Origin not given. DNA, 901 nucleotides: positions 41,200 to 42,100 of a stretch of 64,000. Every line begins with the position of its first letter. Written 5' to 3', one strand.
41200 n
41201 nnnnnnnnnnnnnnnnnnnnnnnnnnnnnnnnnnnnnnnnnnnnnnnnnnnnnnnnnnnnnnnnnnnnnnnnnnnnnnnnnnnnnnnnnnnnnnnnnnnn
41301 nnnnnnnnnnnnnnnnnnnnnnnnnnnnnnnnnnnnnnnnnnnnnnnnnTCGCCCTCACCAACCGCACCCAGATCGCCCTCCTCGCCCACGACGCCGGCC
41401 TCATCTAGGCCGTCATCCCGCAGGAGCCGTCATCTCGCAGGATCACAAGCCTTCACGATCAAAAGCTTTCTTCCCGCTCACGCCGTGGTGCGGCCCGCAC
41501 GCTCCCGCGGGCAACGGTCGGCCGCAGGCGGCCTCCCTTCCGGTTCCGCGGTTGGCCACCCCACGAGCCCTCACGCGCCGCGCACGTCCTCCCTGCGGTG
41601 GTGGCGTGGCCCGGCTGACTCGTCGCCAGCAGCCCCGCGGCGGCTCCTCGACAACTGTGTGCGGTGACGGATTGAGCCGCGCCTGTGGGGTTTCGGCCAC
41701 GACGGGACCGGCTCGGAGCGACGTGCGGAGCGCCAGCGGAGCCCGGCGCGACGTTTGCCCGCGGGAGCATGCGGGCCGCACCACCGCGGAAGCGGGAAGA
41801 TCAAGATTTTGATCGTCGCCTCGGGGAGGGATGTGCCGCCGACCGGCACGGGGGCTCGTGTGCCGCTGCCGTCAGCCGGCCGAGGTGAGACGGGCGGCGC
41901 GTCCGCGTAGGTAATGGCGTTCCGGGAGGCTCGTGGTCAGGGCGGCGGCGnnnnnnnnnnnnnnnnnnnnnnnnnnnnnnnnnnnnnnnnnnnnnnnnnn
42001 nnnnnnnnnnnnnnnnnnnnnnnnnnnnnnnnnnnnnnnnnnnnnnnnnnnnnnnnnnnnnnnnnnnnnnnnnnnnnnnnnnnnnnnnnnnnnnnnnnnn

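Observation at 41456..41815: Intergenic MITE-like repeat family: about 360-bp elements with about 45-bp terminal inverted repeats, three copies in 64 kb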

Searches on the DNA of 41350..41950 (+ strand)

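Call 8: search_rna_families(source=window, start=41350, end=41950, threshold=evalue, max_evalue=10)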
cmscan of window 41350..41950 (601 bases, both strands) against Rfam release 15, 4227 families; matches with E-value up to 10: 3.
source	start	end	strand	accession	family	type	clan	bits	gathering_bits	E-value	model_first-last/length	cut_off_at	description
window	41619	41706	-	RF03780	mir-3389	Gene; miRNA;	-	20.6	75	0.36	1-69/69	no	mir-3389 microRNA precursor family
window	41568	41599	+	RF01333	CRISPR-DR20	Gene; CRISPR;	-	18.3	42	0.52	1-36/36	no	CRISPR RNA direct repeat element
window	41727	41823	+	RF01780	AS1890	Gene;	-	14.2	39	9.4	1-109/109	no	AS1890 sRNA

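Call 51: search_dna_similar(query=window:41440-41830:+, collection=plasmids, mode=distant, max_evalue=0.001)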
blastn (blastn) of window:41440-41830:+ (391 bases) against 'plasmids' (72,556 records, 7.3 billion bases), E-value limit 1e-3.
No match.

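Call 77: search_dna_similar(query=window:41441-41830:+, collection=phages, mode=distant, max_evalue=0.001)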
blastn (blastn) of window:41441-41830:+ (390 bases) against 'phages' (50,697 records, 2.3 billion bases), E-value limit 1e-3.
No match.

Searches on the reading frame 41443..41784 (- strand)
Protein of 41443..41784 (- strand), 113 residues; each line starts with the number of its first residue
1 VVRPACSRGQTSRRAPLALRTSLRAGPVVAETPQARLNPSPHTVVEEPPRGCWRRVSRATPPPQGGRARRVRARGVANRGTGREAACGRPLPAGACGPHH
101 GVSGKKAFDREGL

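Call 83: search_protein_families(library=pfam, proteins=[window:41443-41784:-], max_evalue=0.001)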
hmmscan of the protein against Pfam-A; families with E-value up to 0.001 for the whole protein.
window:41443-41784:- (113 aa): 0 families
